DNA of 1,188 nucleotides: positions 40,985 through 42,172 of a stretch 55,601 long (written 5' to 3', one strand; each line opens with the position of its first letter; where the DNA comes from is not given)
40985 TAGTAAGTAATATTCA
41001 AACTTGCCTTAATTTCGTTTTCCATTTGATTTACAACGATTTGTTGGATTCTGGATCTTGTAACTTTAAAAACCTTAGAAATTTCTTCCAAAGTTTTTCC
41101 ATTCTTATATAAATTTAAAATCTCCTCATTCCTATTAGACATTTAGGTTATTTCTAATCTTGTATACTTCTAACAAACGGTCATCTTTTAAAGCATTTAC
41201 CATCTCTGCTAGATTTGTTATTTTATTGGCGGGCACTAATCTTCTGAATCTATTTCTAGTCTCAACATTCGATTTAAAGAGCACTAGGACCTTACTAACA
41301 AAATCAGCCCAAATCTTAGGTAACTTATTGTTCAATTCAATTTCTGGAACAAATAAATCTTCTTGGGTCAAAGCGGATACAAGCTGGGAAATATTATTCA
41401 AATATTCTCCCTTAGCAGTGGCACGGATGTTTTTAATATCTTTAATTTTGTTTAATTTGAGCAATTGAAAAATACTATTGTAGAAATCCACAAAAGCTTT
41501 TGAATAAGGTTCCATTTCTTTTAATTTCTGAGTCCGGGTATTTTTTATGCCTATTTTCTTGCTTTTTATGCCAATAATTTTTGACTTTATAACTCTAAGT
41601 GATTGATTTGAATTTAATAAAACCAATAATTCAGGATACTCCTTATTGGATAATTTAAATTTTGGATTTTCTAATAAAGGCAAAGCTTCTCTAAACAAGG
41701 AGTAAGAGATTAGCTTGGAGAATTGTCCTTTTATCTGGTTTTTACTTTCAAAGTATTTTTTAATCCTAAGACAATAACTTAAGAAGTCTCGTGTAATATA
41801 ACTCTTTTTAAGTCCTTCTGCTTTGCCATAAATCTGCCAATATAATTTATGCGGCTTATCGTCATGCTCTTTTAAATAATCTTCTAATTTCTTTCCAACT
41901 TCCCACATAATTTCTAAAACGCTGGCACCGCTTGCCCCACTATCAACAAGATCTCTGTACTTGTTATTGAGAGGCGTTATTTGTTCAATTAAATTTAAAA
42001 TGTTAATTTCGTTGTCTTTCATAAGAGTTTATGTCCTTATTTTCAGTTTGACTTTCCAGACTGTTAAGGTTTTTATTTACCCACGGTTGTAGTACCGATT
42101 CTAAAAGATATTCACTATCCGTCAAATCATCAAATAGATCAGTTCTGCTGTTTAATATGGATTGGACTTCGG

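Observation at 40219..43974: Four-gene GHKL-ATPase / HTH-HNH nuclease operon without a methyltransferase: candidate undescribed defence system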

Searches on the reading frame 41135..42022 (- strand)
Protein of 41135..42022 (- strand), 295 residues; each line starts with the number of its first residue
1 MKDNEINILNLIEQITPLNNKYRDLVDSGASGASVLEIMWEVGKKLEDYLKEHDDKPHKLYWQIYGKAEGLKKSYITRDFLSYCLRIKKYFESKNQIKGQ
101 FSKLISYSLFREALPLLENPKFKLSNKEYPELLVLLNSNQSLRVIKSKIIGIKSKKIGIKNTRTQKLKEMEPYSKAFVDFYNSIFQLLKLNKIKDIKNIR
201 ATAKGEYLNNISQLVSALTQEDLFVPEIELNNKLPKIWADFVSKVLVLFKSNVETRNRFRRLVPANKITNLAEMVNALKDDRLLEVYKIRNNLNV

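Call 3: search_protein_families(library=pfam, proteins=[window:41135-42022:-], max_evalue=0.1)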
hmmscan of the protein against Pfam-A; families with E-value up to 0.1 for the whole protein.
window:41135-42022:- (295 aa): 1 family
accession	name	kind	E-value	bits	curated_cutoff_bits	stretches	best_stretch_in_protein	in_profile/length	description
PF25375.1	Lin-15B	-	0.087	13.3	27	0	177-223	59-105/121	Lin-15B-like domain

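Call 4: search_protein_families(library=padloc, proteins=[window:41135-42022:-], max_evalue=0.1)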
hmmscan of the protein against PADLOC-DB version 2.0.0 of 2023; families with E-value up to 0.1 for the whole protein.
window:41135-42022:- (295 aa): 0 families

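Call 5: search_protein_families(library=ncbifam, proteins=[window:41135-42022:-], max_evalue=1)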
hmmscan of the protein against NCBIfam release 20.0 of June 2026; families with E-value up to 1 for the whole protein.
window:41135-42022:- (295 aa): 1 family
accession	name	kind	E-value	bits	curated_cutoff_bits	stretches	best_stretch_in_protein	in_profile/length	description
NF004067.0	PRK05580.1-4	equivalog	0.14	10.5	763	1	207-266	239-298/737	primosomal protein N'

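Call 6: search_protein_families(library=phrogs, proteins=[window:41135-42022:-], max_evalue=1)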
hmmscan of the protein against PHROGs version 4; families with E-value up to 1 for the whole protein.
window:41135-42022:- (295 aa): 1 family
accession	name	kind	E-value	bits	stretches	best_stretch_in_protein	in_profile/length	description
phrog_30836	-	unknown function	0.27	12.6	0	205-257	7-59/91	-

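Call 25: find_homologous_proteins(query=window:41135-42022:-, max_evalue=0.001)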
Query window:41135-42022:- (295 aa): 114 proteins with E <= 0.001 among 1825 candidates.
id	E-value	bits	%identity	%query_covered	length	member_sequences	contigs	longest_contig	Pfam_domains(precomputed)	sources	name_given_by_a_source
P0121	1.1e-183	627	100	100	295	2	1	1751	-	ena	-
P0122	2.4e-97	344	58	100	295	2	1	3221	-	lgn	-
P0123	9.5e-95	335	55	96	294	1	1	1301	-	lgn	-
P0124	1.6e-93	331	58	99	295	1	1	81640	-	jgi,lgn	jgi:hypothetical protein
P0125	1.7e-93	331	56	98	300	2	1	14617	-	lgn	-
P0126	8.8e-90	319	53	99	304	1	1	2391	-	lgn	-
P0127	1.0e-89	319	54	97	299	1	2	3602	-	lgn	-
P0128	1.1e-89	319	57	97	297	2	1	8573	-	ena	-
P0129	2.1e-89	318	54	99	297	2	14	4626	-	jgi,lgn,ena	-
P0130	6.4e-89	316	53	97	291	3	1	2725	-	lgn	-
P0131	1.2e-88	315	53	99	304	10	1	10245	-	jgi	-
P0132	1.4e-88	315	52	96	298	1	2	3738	-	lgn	-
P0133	7.3e-88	313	52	98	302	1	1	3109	-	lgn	-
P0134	8.4e-88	312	53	99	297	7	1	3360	-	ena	-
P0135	1.0e-87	312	54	96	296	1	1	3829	-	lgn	-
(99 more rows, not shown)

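Call 34: search_solved_structures(query=A2, max_evalue=10, show_alignments=2)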
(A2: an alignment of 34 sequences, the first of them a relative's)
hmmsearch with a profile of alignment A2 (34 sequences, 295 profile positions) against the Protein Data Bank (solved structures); distinct sequences matched with E-value up to 10: 4.
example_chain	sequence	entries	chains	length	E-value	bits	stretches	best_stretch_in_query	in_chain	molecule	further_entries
6cmy_A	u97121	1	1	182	0.11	14.9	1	231-290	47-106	Melanoregulin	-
6k2d_A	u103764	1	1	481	0.58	12.5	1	144-256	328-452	Guanylate-binding protein 1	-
5wme_A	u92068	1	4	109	0.59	12.5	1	161-244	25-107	Capsid assembly scaffolding protein,Myosin-7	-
1eq1_A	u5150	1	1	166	9.8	8.5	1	168-221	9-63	APOLIPOPHORIN-III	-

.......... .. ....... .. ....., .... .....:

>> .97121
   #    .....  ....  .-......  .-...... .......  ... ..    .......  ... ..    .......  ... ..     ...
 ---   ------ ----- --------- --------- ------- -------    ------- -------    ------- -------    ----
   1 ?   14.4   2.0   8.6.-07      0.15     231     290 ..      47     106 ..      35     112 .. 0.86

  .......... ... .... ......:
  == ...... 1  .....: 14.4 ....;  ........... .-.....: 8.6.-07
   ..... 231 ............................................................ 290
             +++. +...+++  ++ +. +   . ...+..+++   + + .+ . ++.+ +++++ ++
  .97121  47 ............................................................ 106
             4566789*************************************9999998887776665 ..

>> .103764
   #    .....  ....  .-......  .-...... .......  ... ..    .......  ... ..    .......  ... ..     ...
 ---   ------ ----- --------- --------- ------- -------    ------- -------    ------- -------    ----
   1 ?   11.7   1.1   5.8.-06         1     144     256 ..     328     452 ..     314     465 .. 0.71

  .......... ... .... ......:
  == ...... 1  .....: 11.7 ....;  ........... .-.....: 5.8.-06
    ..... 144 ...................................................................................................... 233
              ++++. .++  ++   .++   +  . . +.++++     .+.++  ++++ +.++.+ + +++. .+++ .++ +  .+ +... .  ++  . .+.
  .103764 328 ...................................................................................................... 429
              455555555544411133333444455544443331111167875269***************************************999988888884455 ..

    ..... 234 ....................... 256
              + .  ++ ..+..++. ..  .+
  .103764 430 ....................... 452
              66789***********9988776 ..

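Call 35: predict_structure(alignment_id=A2)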
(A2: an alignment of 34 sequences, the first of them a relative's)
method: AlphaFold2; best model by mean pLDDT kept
length: 295 residues; sequences in the alignment: 34
mean_pLDDT: 93.1   pTM: 0.65
mean pLDDT of the five models: 93.1, 92.3, 92.0, 91.7, 90.9
residues with pLDDT >= 90: 249; 70-90: 32; 50-70: 13; < 50: 1
segments of 3 or more residues with pLDDT < 50: none
pLDDT, mean of each block of 10 residues (from residue 1): 87 98 97 98 98 94 77 88 98 97 97 93 90 97 96 79 74 97 96 94 96 96 92 95 97 93 96 98 96 87
secondary structure, 60 per line:
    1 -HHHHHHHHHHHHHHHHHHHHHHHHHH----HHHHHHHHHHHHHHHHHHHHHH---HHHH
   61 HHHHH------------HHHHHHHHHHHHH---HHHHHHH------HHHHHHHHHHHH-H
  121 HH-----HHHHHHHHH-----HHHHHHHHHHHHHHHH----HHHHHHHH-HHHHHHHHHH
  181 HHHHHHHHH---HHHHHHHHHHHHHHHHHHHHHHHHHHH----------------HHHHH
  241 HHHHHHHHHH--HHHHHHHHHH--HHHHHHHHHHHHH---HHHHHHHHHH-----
elements in order: H2-27 H32-53 H57-65 H78-90 H94-100 H107-118 H128-136 H142-157 H162-169 H171-189 H193-219 H236-250 H253-262 H265-277 H281-290

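Call 39: fold_search(model_id=the predicted structure, library=pdb)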
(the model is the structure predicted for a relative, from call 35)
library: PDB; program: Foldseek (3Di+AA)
matches with E <= 10: 190; with E <= 0.001: 0
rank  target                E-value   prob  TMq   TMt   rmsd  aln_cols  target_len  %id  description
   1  9cpc_3E               7.5e-01  0.11  0.16  0.13  35.5       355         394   12  Atomic model of porcine brain ventricles cilia doublet microtubule (48-nm periodicity) (released 2024-10-23)
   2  8i7o_C8               9.2e-01  0.07  0.14  0.13  34.8       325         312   16  In situ structure of axonemal doublet microtubules in mouse sperm with 16-nm repeat (released 2023-10-11)
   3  8otz_Cu               1.0e+00  0.11  0.18  0.15  35.6       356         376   12  48-nm repeat of the native axonemal doublet microtubule from bovine sperm (released 2023-11-22)
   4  7rro_B6               1.1e+00  0.09  0.16  0.14  37.1       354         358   13  Structure of the 48-nm repeat doublet microtubule from bovine tracheal cilia (released 2021-10-27)
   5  7vgv_B                1.2e+00  0.10  0.15  0.16  25.7       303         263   10  Anion free form of light-driven chloride ion-pumping rhodopsin, NM-R3, structure determined by serial femtosecond crys (released 2022-02-16)
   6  9cpb_5W               1.2e+00  0.10  0.17  0.14  35.9       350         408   12  Atomic model of bovine Fallopian tube cilia doublet microtubule (48-nm periodicity) (released 2024-10-30)
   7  9cpb_6F               1.2e+00  0.06  0.14  0.12  39.1       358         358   13  Atomic model of bovine Fallopian tube cilia doublet microtubule (48-nm periodicity) (released 2024-10-30)
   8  6kd7                  1.3e+00  0.07  0.13  0.12  22.2       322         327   13  Crystal structure of geranylgeranyl pyrophosphate synthase (released 2019-09-11)
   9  8otz_Cv               1.4e+00  0.10  0.18  0.13  34.6       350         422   11  48-nm repeat of the native axonemal doublet microtubule from bovine sperm (released 2023-11-22)
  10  8otz_Cq               1.4e+00  0.09  0.17  0.13  36.5       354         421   12  48-nm repeat of the native axonemal doublet microtubule from bovine sperm (released 2023-11-22)
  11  8otz_Ct               1.5e+00  0.08  0.17  0.14  37.0       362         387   11  48-nm repeat of the native axonemal doublet microtubule from bovine sperm (released 2023-11-22)
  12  8otz_F2               1.5e+00  0.07  0.15  0.12  37.3       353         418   14  48-nm repeat of the native axonemal doublet microtubule from bovine sperm (released 2023-11-22)
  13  8otz_F4               1.5e+00  0.05  0.12  0.10  36.8       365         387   14  48-nm repeat of the native axonemal doublet microtubule from bovine sperm (released 2023-11-22)
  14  1t72_G                1.5e+00  0.15  0.17  0.23  23.1       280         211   11  Crystal structure of phosphate transport system protein phoU from Aquifex aeolicus (released 2004-12-07)
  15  5b2n                  1.7e+00  0.08  0.15  0.17  26.7       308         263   11  Crystal structure of the light-driven chloride ion-pumping rhodopsin, ClP, from Nonlabens marinus (released 2016-07-13)
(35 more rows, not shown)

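Call 49: find_related_loci(query=A2, collection=metagenome_contigs, flank=7000)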
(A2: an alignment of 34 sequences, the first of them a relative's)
Query A2 (295 aa) in metagenome_contigs; peptide patterns used: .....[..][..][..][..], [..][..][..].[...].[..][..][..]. (x = any residue, [..] = any of these).
156 stretches matched a pattern; 59 encode a relative of the query (tblastn E <= 1e-3); 59 distinct loci.
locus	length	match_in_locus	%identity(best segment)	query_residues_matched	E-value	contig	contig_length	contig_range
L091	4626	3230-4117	53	1-293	2e-97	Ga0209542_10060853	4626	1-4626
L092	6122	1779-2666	53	1-293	3e-95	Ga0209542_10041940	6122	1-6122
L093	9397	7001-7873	53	3-293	5e-95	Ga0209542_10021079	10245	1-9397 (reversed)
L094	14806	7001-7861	54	7-293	3e-94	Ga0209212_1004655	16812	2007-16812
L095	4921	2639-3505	53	5-293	1e-93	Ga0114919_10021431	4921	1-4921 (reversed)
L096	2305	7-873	53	2-290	8e-95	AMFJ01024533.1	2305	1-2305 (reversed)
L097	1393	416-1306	52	1-294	2e-97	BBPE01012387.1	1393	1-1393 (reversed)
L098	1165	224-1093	51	4-293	1e-97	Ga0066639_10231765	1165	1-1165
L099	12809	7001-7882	51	1-293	1e-89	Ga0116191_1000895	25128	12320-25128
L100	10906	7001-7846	51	8-288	1e-89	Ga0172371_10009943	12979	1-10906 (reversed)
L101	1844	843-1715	48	3-293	5e-91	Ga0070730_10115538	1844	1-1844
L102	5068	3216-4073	52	8-293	2e-86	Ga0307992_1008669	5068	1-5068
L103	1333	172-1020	48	11-293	3e-92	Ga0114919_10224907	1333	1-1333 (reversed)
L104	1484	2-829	51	20-293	5e-90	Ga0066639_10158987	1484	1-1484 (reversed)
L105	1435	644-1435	53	1-261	2e-87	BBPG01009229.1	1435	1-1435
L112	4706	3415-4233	44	8-281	3e-65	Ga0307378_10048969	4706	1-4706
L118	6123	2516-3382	39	11-289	2e-57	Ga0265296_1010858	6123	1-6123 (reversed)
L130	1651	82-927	36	11-288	8e-52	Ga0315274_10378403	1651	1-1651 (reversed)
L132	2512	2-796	35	20-285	9e-44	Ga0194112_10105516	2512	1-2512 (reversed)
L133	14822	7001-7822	33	6-287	2e-42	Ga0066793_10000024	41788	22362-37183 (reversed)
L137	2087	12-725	38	57-290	3e-41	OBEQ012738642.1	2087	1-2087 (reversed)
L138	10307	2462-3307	36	11-286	1e-40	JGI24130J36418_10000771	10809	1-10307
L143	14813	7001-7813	35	6-290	5e-37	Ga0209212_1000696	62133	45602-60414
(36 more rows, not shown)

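Call 53: search_protein_families(library=pfam, proteins=[L093:7842-8348:+, L095:3571-4479:+, L096:900-2240:+, L100:7912-9153:+, L104:847-1341:+, L118:3402-5246:+, L133:7881-10301:+, L137:764-2050:+], max_evalue=0.01)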
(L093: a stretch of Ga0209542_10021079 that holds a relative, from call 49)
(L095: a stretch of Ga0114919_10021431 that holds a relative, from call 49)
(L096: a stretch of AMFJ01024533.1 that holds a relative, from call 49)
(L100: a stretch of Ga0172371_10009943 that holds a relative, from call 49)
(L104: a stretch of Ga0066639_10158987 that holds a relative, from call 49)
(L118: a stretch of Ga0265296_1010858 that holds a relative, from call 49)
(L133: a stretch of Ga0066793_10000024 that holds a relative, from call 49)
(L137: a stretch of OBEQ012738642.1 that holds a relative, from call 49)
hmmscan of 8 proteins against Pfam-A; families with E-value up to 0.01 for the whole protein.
L093:7842-8348:+ (168 aa): 3 families
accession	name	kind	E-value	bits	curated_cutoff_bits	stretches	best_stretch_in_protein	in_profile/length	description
PF00961.24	LAGLIDADG_1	-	2.5e-06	28.7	23.1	1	35-120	1-86/102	LAGLIDADG endonuclease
PF14528.11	LAGLIDADG_3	-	3.9e-06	27.5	22.5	1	31-89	3-55/82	LAGLIDADG-like domain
PF05204.19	Hom_end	-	0.0058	17.2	21.1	0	33-77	16-53/110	Homing endonuclease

L095:3571-4479:+ (302 aa): 1 family
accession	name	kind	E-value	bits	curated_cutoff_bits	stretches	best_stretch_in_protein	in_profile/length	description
PF01555.25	N6_N4_Mtase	-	1e-56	192.8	26.7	1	45-269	1-221/221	DNA methylase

L096:900-2240:+ (446 aa): 1 family
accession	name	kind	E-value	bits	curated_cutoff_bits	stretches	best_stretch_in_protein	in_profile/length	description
PF04326.19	SLFN_AlbA_2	-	1.4e-18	67.9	25.3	1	24-148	1-114/118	Schlafen, AlbA_2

L100:7912-9153:+ (413 aa): 0 families

L104:847-1341:+ (164 aa): 1 family
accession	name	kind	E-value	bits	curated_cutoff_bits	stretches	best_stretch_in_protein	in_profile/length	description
PF18967.5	PycTM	-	3e-12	47.3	27.2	1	56-147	10-107/107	Pycsar effector protein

L118:3402-5246:+ (614 aa): 5 families
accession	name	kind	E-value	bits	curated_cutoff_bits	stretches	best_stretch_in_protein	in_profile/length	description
PF00069.31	Pkinase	-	8.5e-26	91.3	31.7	1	22-269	4-258/263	Protein kinase domain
PF07714.23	PK_Tyr_Ser-Thr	-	1.2e-11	44.9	23.1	1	57-264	46-250/258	Protein tyrosine and serine/threonine kinase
PF01636.29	APH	-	5.9e-05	23.4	23.2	0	22-127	2-106/239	Phosphotransferase enzyme family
PF03109.22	ABC1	-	0.00017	21.2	22.9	1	89-167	145-222/244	ABC1 atypical kinase-like domain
PF14531.12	Kinase-like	-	0.00018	21.3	25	1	104-256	137-283/289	Kinase-like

L133:7881-10301:+ (806 aa): 0 families

L137:764-2050:+ (428 aa): 3 families
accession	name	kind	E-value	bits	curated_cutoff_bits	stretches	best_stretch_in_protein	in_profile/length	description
PF08299.17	Bac_DnaA_C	-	9.8e-20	70.8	31.5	1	114-180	3-69/69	Bacterial dnaA protein helix-turn-helix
PF03118.21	RNA_pol_A_CTD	-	4.4e-08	33.2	23.8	1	11-72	5-66/67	Bacterial RNA polymerase, alpha chain C terminal domain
PF04545.22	Sigma70_r4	-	5.8e-07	29.4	24.1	1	239-278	7-47/50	Sigma-70, region 4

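Call 54: search_protein_families(library=pfam, proteins=[L138:3397-4587:+, L132:951-2429:+, L143:7953-9287:+, L112:4271-4706:+, L130:999-1415:+], max_evalue=0.01)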
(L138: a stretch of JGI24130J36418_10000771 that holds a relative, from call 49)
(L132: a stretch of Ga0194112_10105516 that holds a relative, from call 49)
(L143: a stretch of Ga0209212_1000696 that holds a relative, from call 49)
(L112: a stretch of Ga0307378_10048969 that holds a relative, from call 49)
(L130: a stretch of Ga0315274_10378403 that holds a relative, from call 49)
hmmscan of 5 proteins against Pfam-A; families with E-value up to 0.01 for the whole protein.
L138:3397-4587:+ (396 aa): 1 family
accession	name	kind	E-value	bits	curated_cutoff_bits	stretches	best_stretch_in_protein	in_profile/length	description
PF11213.13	DUF3006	-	4.5e-05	24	32.3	0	12-43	10-41/67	Protein of unknown function (DUF3006)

L132:951-2429:+ (492 aa): 2 families
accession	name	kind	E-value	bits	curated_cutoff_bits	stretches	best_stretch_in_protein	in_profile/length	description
PF01120.23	Alpha_L_fucos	-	6.6e-73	246.5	25.2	1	32-392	21-344/345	Alpha-L-fucosidase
PF16757.11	Fucosidase_C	-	5.3e-07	30.6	25.6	1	414-478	8-73/88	Alpha-L-fucosidase C-terminal domain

L143:7953-9287:+ (444 aa): 0 families

L112:4271-4706:+ (145 aa): 0 families

L130:999-1415:+ (138 aa): 0 families

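Call 66: fold_search(model_id=the predicted structure, library=viral)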
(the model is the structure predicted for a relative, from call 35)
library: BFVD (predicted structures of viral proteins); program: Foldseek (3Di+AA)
matches with E <= 10: 115; with E <= 0.001: 0
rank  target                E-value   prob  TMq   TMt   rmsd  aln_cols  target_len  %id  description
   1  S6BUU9                1.9e-01  0.16  0.14  0.10  24.3       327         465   12  Putative tail lysin [Bacillus phage phiNIT1]
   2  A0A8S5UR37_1          1.0e+00  0.11  0.16  0.06  18.9       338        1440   12  Uncharacterized protein [Podoviridae sp. ctQyH19]
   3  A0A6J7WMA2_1          1.2e+00  0.12  0.20  0.06  26.4       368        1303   12  Phage tail tape measure protein [uncultured Caudovirales phage]
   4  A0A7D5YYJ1            1.2e+00  0.06  0.12  0.10  32.1       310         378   12  (no name in the UniProt tables at hand)
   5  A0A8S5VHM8            1.5e+00  0.07  0.14  0.04  24.4       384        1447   11  Minor tail protein [Siphoviridae sp. ctNxi14]
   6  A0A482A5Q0            2.3e+00  0.07  0.12  0.13  28.0       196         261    9  NS3 [Japanaut virus]
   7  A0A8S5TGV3            2.3e+00  0.06  0.15  0.07  30.6       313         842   11  Uncharacterized protein [Myoviridae sp. ctIty1]
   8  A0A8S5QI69            2.3e+00  0.04  0.13  0.08  22.3       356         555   13  Minor tail protein [Siphoviridae sp. ctrAT9]
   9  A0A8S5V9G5            2.5e+00  0.06  0.16  0.10  19.5       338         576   17  Uncharacterized protein [Siphoviridae sp. ct6rT12]
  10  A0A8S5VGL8            2.5e+00  0.02  0.12  0.06  33.2       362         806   12  ATPase [Myoviridae sp. ctkfK18]
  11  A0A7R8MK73            2.5e+00  0.02  0.11  0.05  39.4       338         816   12  Uncharacterized protein [Klebsiella phage vB_KvM-Eowyn]
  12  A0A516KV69            2.7e+00  0.06  0.17  0.09  28.0       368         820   12  (no name in the UniProt tables at hand)
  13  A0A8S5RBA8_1          2.9e+00  0.06  0.19  0.08  20.1       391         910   12  Chromosome segregation ATPase [virus sp. ctmTa7]
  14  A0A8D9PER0            2.9e+00  0.03  0.12  0.12  27.6       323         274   12  Uncharacterized protein [Bacteriophage sp.]
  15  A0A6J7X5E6            3.0e+00  0.03  0.11  0.11  27.8       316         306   10  Uncharacterized protein [uncultured Caudovirales phage]
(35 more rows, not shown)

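Call 69: search_dna_similar(query=window:41135-42022:-, collection=plasmids, mode=protein, max_evalue=0.01, max_rows=15)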
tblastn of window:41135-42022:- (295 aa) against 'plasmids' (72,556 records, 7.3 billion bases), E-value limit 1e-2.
No match.

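Call 71: search_dna_similar(query=window:41135-42022:-, collection=phages, mode=protein, max_evalue=0.01, max_rows=15)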
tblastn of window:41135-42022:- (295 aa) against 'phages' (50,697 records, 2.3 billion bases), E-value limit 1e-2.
No match.

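Call 72: find_related_loci(query=A2, collection=viral_contigs, flank=8000)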
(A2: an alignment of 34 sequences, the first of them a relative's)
Query A2 (295 aa) in viral_contigs; peptide patterns used: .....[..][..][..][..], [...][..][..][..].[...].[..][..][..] (x = any residue, [..] = any of these).
25 stretches matched a pattern; 1 encode a relative of the query (tblastn E <= 1e-3); 1 distinct loci.
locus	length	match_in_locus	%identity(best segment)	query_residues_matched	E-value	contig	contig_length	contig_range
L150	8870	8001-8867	38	4-288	1e-53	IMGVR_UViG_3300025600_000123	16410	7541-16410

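Call 83: search_protein_representatives(alignment_id=A2)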
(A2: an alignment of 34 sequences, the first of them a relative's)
Query: 34 sequences, 295 profile positions. Proteins with E-value up to 0.001 (for the whole library): 188; up to 1e-10: 138; up to 1e-30: 77. The best 150 are listed.
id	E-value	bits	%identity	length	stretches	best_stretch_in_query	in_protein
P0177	4.4e-117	406.9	-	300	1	5-294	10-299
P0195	9.8e-113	392.6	-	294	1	6-292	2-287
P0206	5.0e-102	357.5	-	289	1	6-291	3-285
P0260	2.8e-100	351.7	-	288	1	8-289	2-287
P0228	1.9e-98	345.7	-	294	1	4-290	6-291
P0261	2.1e-93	329.1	-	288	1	6-288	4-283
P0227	6.3e-92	324.3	-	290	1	6-289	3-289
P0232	5.0e-91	321.3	-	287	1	6-294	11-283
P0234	5.1e-88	311.5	-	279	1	6-294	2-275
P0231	9.5e-88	310.6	-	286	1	6-291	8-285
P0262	1.2e-86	306.9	-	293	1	11-289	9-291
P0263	2.0e-83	296.4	-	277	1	6-279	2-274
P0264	4.2e-82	292.1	-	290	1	6-283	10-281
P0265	2.5e-81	289.5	-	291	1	9-292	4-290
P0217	2.1e-80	286.5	-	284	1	8-279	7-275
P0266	2.3e-79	283.0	-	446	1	8-284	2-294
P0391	1.6e-09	53.8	-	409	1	163-294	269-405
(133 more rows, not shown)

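Call 89: search_protein_families(library=pfam, proteins=[P0391, P0266], max_evalue=0.01)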
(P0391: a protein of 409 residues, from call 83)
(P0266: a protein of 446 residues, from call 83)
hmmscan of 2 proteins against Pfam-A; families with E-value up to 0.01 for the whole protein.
P0391 (409 aa): 4 families
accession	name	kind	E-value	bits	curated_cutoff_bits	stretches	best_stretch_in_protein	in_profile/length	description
PF04545.22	Sigma70_r4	-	2e-05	24.5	24.1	1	94-121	17-44/50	Sigma-70, region 4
PF15943.11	YdaS_toxin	-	0.00098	19.3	30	0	10-47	1-39/65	Bacterial toxin YdaS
PF01381.28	HTH_3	-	0.0023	18.3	23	0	24-52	16-45/55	Helix-turn-helix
PF18780.6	HNH_repeat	-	0.0029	18.4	26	0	191-238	5-50/54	Homing endonuclease associated repeat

P0266 (446 aa): 1 family
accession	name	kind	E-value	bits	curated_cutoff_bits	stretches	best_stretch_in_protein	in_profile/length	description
PF20033.5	DUF6438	-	0.00073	20.2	30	0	350-421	42-115/116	Domain of unknown function (DUF6438)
